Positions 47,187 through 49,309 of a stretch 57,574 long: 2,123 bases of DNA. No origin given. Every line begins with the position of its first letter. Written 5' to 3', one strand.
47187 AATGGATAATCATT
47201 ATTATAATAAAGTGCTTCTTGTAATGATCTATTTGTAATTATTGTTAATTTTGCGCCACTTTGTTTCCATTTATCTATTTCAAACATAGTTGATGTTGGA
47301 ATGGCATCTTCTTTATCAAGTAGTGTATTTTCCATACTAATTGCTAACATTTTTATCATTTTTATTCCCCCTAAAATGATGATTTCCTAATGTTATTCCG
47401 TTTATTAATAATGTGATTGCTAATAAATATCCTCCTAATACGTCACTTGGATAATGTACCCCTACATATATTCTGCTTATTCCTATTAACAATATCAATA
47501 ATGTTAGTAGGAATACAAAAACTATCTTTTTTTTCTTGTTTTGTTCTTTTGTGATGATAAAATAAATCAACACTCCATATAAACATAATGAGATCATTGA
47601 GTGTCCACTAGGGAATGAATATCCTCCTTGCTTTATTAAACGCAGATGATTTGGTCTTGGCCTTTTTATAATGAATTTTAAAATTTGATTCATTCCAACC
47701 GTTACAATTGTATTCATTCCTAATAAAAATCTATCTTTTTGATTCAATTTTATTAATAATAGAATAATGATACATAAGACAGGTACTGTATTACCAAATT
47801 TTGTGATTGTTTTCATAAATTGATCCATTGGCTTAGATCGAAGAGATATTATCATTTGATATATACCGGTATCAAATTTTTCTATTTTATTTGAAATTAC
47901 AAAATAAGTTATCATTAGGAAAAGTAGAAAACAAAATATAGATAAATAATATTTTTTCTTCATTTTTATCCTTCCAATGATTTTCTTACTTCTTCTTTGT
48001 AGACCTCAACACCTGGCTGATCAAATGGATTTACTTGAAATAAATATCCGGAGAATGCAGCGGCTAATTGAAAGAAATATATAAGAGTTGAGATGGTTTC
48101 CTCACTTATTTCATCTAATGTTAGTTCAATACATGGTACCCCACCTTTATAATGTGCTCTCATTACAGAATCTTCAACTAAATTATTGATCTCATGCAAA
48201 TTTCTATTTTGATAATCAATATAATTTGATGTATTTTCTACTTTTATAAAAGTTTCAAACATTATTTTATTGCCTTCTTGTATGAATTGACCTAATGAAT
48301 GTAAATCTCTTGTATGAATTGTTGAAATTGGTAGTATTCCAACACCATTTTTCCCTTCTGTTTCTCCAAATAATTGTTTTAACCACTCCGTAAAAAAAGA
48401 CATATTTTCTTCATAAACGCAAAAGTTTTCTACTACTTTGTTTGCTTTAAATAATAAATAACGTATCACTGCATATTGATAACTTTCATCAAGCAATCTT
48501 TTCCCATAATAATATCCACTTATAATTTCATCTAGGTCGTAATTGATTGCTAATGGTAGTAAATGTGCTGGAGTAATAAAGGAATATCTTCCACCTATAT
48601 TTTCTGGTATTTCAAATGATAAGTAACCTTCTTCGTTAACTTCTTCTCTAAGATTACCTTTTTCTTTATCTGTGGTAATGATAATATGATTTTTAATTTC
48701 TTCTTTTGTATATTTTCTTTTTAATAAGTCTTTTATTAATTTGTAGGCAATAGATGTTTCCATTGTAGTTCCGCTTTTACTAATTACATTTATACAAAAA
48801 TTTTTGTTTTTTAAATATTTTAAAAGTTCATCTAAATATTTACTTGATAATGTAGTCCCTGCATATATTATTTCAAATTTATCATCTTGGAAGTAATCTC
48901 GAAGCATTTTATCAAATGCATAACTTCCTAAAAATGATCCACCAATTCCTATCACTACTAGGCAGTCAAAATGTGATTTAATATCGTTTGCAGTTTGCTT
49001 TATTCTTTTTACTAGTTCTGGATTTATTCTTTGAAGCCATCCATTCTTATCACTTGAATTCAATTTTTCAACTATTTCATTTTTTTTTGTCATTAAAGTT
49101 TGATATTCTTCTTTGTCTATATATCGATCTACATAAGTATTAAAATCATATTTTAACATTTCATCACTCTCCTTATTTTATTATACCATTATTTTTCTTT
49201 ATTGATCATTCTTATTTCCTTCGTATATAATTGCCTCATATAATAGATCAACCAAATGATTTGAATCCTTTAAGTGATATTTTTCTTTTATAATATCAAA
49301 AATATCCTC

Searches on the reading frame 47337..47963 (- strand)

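Call 7: search_protein_families(library=pfam, proteins=[window:47337-47963:-], max_evalue=0.001)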
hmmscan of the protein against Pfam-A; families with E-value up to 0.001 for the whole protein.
window:47337-47963:- (208 aa): 2 families
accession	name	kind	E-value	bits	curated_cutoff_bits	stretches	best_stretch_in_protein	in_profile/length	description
PF01569.27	PAP2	-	8.6e-24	84.2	27.2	1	81-187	5-119/130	PAP2 superfamily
PF14378.12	PAP2_3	-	1.2e-07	32.2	27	1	104-184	114-186/190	PAP2 superfamily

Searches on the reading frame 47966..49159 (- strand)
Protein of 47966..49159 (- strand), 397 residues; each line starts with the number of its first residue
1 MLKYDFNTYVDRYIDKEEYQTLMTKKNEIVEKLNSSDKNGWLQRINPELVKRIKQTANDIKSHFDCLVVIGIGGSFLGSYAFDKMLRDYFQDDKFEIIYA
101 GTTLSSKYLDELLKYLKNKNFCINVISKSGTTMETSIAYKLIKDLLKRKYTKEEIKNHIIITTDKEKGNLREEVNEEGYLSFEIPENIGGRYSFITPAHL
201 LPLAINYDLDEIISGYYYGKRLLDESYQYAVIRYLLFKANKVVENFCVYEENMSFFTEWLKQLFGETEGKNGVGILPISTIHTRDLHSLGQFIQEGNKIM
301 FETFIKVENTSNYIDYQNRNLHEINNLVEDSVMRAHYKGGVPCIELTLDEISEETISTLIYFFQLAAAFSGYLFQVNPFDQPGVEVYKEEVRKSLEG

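Call 7: search_protein_families(library=pfam, proteins=[window:47966-49159:-], max_evalue=0.001)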
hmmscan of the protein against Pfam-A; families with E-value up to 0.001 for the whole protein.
window:47966-49159:- (397 aa): 1 family
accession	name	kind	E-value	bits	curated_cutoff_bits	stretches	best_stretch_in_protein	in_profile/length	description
PF00342.24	PGI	-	2e-19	70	22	2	66-230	98-256/486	Phosphoglucose isomerase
